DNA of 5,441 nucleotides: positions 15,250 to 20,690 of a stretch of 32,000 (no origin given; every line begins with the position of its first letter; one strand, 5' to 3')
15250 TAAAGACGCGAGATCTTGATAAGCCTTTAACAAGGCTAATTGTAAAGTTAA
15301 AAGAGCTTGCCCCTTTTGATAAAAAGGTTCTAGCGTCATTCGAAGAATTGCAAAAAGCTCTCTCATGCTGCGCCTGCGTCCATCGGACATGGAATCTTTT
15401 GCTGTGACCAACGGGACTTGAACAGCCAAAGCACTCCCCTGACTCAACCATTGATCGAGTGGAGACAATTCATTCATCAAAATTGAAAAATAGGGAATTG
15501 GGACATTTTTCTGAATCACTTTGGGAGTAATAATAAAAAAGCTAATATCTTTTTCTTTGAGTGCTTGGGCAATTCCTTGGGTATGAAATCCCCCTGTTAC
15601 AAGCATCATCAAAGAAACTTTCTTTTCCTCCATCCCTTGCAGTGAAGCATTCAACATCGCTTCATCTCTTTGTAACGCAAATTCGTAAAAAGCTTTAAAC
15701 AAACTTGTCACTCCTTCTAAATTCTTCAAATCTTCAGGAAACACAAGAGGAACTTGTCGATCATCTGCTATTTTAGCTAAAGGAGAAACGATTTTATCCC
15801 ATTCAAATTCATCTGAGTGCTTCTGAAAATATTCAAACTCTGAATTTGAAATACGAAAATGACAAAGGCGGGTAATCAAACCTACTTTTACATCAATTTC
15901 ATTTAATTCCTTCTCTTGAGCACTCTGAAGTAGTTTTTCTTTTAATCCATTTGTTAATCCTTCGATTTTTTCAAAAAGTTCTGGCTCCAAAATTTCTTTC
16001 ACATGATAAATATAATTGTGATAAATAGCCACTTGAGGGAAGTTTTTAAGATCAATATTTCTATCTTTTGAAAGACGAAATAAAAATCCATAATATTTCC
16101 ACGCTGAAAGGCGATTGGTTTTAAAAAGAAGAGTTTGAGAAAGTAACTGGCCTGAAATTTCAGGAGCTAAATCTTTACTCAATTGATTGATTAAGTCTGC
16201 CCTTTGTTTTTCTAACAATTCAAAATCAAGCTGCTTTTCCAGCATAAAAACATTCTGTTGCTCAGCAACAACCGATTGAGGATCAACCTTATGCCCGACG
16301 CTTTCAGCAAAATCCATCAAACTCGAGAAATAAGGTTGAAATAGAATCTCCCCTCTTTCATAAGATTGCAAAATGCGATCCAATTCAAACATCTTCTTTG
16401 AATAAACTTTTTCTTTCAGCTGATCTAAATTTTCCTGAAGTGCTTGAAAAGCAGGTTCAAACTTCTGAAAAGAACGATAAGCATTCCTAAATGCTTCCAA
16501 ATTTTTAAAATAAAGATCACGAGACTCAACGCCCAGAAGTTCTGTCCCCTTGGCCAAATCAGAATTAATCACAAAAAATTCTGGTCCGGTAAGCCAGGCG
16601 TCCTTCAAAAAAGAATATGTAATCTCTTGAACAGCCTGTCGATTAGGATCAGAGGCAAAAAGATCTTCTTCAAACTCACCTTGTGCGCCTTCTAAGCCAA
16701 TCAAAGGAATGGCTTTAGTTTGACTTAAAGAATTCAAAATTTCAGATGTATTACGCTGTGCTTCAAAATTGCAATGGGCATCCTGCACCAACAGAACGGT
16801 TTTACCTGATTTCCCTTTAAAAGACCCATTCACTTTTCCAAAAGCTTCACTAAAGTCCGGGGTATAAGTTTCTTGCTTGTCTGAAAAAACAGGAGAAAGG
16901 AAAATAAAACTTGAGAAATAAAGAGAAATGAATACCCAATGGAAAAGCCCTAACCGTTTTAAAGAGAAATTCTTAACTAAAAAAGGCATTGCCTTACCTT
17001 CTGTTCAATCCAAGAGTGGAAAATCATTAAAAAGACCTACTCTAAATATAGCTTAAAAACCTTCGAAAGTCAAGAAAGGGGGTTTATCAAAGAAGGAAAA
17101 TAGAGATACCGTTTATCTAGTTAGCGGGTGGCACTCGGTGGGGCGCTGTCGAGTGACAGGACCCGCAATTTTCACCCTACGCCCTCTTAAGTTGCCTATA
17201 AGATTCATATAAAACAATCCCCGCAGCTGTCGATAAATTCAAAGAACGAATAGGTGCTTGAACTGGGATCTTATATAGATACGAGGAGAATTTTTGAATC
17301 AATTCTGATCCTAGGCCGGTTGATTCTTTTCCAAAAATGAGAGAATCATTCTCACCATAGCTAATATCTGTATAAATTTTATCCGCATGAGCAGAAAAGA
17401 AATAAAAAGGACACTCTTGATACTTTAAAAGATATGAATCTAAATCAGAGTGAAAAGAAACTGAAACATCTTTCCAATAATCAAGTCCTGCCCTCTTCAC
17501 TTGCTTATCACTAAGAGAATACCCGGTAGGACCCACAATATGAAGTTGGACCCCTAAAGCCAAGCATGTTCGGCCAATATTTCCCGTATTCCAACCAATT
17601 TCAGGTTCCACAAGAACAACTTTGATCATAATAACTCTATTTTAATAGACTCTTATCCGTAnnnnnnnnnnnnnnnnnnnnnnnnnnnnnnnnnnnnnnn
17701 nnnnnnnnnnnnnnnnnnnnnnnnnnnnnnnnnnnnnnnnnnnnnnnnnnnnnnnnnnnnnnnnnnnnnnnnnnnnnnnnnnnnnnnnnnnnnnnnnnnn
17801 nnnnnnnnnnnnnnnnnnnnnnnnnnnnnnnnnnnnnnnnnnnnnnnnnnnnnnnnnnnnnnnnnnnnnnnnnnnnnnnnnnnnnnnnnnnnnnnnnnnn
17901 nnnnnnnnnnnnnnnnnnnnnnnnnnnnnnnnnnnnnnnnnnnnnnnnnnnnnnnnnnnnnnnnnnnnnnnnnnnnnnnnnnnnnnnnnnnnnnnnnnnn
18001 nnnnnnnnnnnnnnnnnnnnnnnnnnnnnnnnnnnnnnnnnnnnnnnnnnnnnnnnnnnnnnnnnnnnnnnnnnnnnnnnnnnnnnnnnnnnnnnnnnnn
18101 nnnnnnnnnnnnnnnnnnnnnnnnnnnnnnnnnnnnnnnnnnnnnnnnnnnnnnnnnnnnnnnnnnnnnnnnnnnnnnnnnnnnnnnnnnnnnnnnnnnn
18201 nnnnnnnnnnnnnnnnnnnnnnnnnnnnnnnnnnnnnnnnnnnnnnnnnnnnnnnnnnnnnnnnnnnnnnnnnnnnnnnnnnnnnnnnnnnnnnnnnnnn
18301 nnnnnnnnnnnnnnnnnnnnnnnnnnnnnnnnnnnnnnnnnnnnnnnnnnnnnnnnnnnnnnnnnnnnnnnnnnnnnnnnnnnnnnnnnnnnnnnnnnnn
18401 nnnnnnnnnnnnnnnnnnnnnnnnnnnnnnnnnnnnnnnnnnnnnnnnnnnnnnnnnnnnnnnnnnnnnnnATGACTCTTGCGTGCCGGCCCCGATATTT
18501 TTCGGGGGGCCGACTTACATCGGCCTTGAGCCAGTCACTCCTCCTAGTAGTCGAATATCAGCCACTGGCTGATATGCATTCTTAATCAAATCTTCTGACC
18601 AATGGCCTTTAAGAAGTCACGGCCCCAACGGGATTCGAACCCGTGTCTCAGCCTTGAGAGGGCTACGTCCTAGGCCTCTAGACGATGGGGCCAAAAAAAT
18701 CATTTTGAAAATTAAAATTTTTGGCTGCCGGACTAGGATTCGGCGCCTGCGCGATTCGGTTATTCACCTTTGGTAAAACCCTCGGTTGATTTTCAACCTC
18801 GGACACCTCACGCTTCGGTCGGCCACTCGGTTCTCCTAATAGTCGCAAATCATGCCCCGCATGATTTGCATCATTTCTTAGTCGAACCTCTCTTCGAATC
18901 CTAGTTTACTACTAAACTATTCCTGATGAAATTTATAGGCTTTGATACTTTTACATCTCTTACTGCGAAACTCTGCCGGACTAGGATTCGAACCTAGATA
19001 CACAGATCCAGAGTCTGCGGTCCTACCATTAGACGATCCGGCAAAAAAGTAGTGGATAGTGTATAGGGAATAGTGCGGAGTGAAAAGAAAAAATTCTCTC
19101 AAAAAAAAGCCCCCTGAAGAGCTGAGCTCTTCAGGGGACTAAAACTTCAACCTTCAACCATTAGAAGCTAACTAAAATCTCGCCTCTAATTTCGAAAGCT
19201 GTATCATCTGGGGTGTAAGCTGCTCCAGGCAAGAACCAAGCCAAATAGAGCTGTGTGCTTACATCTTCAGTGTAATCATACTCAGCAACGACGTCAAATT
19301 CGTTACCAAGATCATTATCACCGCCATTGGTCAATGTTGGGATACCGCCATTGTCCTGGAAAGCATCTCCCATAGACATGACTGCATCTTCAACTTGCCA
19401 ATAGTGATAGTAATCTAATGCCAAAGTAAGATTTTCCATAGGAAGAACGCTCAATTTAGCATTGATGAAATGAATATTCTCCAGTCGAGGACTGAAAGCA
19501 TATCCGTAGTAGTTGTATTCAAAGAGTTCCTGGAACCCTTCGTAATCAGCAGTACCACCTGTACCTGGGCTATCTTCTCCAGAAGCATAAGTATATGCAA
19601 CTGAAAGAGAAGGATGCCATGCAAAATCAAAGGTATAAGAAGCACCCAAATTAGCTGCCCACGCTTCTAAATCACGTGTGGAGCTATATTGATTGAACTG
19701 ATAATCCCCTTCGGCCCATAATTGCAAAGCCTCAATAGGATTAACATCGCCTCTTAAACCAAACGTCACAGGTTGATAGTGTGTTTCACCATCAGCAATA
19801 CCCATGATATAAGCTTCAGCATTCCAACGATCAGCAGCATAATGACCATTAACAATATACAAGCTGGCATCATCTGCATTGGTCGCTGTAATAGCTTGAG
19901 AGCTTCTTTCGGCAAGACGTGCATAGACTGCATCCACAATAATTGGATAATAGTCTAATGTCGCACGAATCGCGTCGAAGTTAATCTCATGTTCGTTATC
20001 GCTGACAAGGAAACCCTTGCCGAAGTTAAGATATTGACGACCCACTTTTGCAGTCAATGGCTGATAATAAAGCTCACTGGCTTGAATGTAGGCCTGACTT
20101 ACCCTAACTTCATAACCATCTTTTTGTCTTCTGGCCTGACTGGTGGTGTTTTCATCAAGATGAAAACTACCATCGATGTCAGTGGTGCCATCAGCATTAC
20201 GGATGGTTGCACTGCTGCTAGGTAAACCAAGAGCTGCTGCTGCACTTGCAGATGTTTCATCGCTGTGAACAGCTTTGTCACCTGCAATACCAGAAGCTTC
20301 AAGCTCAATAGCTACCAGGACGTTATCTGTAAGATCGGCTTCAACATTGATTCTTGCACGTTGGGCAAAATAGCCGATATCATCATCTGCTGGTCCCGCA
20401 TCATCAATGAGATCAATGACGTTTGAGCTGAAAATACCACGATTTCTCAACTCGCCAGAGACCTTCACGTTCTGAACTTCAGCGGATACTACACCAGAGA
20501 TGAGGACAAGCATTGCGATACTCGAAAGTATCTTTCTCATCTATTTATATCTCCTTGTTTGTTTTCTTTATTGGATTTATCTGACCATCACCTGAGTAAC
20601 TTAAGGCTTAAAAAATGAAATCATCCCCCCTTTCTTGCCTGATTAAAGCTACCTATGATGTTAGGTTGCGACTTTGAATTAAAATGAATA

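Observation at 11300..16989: Three-gene envelope cluster: giant protein, secreted TPR protein and a 1,063-aa paralog sharing a ChaN/Tiki-like module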

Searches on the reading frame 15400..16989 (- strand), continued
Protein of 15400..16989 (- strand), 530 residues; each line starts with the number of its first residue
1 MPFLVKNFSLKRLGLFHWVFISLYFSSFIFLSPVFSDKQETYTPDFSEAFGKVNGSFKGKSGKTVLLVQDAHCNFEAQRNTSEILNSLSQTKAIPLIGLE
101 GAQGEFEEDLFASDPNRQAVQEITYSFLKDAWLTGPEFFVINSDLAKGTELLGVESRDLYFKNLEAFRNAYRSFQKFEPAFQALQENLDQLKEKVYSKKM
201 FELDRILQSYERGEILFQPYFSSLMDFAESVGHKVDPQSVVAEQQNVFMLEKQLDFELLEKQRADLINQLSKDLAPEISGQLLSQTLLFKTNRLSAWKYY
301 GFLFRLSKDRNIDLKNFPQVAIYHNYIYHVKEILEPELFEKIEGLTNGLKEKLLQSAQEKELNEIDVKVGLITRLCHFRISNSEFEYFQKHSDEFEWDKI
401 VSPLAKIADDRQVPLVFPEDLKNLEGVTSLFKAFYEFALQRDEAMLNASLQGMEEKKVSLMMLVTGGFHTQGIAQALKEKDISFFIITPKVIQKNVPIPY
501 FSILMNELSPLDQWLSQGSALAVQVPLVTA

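Call 35: fold_search(model_id=the predicted structure, library=pdb)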
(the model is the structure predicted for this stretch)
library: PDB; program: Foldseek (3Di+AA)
matches with E <= 10: 241; with E <= 0.001: 0
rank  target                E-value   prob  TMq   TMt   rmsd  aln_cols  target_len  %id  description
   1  6xcs_A                1.8e-02  0.93  0.20  0.25  19.4       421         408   11  Erythromycin esterase mutant EreC H289N in its open conformation (released 2021-02-17)
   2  8f7n                  8.3e-02  0.30  0.15  0.20  32.8       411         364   13  Crystal structure of chemoreceptor McpZ ligand sensing domain (released 2023-07-05)
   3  4cej_A                1.1e-01  0.08  0.11  0.06  28.2       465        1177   14  Crystal structure of AddAB-DNA-ADPNP complex at 3 Angstrom resolution (released 2014-03-12)
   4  6xcq                  1.4e-01  0.51  0.18  0.23  19.6       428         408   12  Erythromycin esterase EreC, mutant H289N in its closed conformation (released 2021-02-17)
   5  8i4v_A                2.5e-01  0.14  0.11  0.17  31.7       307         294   12  Cryo-EM structure of 5-subunit Smc5/6 arm region (released 2024-06-26)
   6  7zr1_C                2.6e-01  0.12  0.12  0.09  64.8       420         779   13  Chaetomium thermophilum Mre11-Rad50-Nbs1 complex bound to ATPyS (composite structure) (released 2023-01-11)
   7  7nyw_B                2.8e-01  0.04  0.08  0.05  40.7       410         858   14  Cryo-EM structure of the MukBEF-MatP-DNA head module (released 2021-07-07)
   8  5t09                  3.0e-01  0.69  0.14  0.28   7.2       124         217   15  The structure of the type III effector HopBA1 (released 2017-02-01)
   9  4wic_B                3.0e-01  0.06  0.08  0.11  30.5       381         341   12  Immediate-early 1 protein (IE1) of rhesus macaque cytomegalovirus (released 2015-07-15)
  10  6h2x                  3.1e-01  0.06  0.08  0.10  47.4       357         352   13  MukB coiled-coil elbow from E. coli (released 2019-03-06)
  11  3o1i_A                3.5e-01  0.10  0.11  0.18  38.3       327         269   15  Crystal Structure of the TorS sensor domain - TorT complex in the absence of ligand (released 2011-12-21)
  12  6d32                  3.6e-01  0.05  0.09  0.08  27.6       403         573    9  Crystal structure of Xenopus Smoothened in complex with cyclopamine (released 2018-05-23)
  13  3vkg_B                3.8e-01  0.03  0.08  0.03  44.8       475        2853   12  X-ray structure of an MTBD truncation mutant of dynein motor domain (released 2012-03-14)
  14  4tql_A                4.0e-01  0.06  0.08  0.14  25.3       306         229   13  Computationally designed three helix bundle (released 2014-10-15)
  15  8glv_Kg               4.2e-01  0.03  0.08  0.02  70.9       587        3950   11  96-nm repeat unit of doublet microtubules from Chlamydomonas reinhardtii flagella (released 2023-05-31)
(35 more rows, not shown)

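Call 48: find_related_loci(query=A1, collection=genome_contigs, flank=10000)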
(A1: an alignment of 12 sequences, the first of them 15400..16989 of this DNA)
Query A1 (530 aa) in genome_contigs; peptide patterns used: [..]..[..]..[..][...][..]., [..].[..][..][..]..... (x = any residue, [..] = any of these).
598 stretches matched a pattern (row limit reached: there are more); 551 encode a relative of the query (tblastn E <= 1e-3); the best 80 are kept; 80 distinct loci.
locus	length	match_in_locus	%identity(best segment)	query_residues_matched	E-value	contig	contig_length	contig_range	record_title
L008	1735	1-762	87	277-530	7e-160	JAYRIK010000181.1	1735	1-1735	MAG: Candidatus Auribacterota bacterium isolate SZ_szas25bin.51 k141_1045398, whole genome shotgun sequence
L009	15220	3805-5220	31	47-520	3e-79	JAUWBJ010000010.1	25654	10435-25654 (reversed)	MAG: Candidatus Omnitrophota bacterium isolate CSMAG_1317 CSMAG_1317_k141_1122372_length_25654_cov_7.9940, whole genome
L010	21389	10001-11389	32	51-515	3e-76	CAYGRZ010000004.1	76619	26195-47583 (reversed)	MAG TPA_asm: uncultured Planctomycetia bacterium isolate ERP119294_co1_123 genome assembly, contig: NODE_315_length_7661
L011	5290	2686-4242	31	16-522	1e-75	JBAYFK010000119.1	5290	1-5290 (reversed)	MAG: Candidatus Omnitrophota bacterium isolate SO_2016_GW1_1 scaffold30231_OW334_2016, whole genome shotgun sequence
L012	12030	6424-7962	30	16-516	2e-74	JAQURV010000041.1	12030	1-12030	MAG: Candidatus Omnitrophota bacterium isolate STD1_81 NODE_14345_length_12030_cov_3.161892_Sandtown_D1, whole genome sh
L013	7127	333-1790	31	50-529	1e-73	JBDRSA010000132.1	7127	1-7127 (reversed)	MAG: Candidatus Omnitrophota bacterium isolate MEGAHIT-group-3.119 k141_318875, whole genome shotgun sequence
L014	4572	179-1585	33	50-520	2e-73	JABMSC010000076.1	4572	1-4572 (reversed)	MAG: Candidatus Omnitrophota bacterium isolate bin.644 k141_2487266, whole genome shotgun sequence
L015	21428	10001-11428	30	48-525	5e-73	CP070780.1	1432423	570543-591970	MAG: Candidatus Omnitrophota bacterium isolate bin17 chromosome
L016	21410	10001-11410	29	51-521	6e-73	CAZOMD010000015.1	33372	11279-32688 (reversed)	MAG TPA_asm: uncultured Planctomycetia bacterium isolate binchicken_co232_106 genome assembly, contig: NODE_2224_length_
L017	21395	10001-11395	29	50-516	6e-72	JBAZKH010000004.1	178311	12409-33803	MAG: Candidatus Omnitrophota bacterium isolate SO_2017_LW4_139 scaffold_268_c1_LW137-91_2017, whole genome shotgun seque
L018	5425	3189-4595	30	51-521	1e-71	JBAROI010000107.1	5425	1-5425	MAG: Candidatus Omnitrophota bacterium isolate MFD13429_ilm_asm_bin31 k127_136421, whole genome shotgun sequence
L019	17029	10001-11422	30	43-515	2e-71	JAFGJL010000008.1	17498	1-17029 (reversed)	MAG: Candidatus Omnitrophota bacterium isolate Zod_Metabat.276 k87_1591630, whole genome shotgun sequence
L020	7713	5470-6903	31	50-529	4e-71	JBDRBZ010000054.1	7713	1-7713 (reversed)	MAG: Candidatus Omnitrophota bacterium isolate MEGAHIT-group-1.155 k141_7252915, whole genome shotgun sequence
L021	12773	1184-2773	29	1-521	7e-71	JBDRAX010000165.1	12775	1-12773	MAG: Candidatus Omnitrophota bacterium isolate MEGAHIT-group-1.1021 k141_532154, whole genome shotgun sequence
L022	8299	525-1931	29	51-521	2e-70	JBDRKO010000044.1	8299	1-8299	MAG: Candidatus Omnitrophota bacterium isolate MEGAHIT-group-1.726 k141_12725366, whole genome shotgun sequence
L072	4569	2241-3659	28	49-518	1e-56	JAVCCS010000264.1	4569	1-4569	MAG: Candidatus Theseobacter exili isolate MAG_3300035698_1968 Ga0374944_279626, whole genome shotgun sequence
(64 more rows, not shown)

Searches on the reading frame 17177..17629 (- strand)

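Call 7: search_protein_families(library=pfam, proteins=[window:17177-17629:-], max_evalue=0.001)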
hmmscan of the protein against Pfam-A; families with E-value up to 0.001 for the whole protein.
window:17177-17629:- (150 aa): 1 family
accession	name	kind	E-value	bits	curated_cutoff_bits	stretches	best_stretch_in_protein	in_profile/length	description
PF00588.24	SpoU_methylase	-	4.7e-29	101.7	29.7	1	2-141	2-142/142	SpoU rRNA Methylase family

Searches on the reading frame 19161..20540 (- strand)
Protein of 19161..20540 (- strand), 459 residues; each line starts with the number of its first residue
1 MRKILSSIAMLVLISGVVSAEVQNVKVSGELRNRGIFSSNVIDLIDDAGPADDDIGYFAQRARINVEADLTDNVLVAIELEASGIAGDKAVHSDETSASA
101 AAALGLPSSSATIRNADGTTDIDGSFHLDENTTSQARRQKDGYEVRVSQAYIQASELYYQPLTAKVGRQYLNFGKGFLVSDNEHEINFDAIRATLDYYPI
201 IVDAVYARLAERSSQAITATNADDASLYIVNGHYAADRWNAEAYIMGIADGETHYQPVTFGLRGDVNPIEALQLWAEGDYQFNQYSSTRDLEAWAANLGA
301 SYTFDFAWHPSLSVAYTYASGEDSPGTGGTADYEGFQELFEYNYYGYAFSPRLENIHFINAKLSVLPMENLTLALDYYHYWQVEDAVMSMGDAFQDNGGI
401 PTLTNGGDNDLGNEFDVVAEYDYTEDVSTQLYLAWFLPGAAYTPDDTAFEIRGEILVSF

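Call 7: search_protein_families(library=pfam, proteins=[window:19161-20540:-], max_evalue=0.001)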
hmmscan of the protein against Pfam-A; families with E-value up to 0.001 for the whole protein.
window:19161-20540:- (459 aa): 1 family
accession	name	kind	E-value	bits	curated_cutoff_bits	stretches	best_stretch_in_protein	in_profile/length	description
PF13372.12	Alginate_exp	-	4.4e-34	118.4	25.2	1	132-445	66-384/395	Alginate export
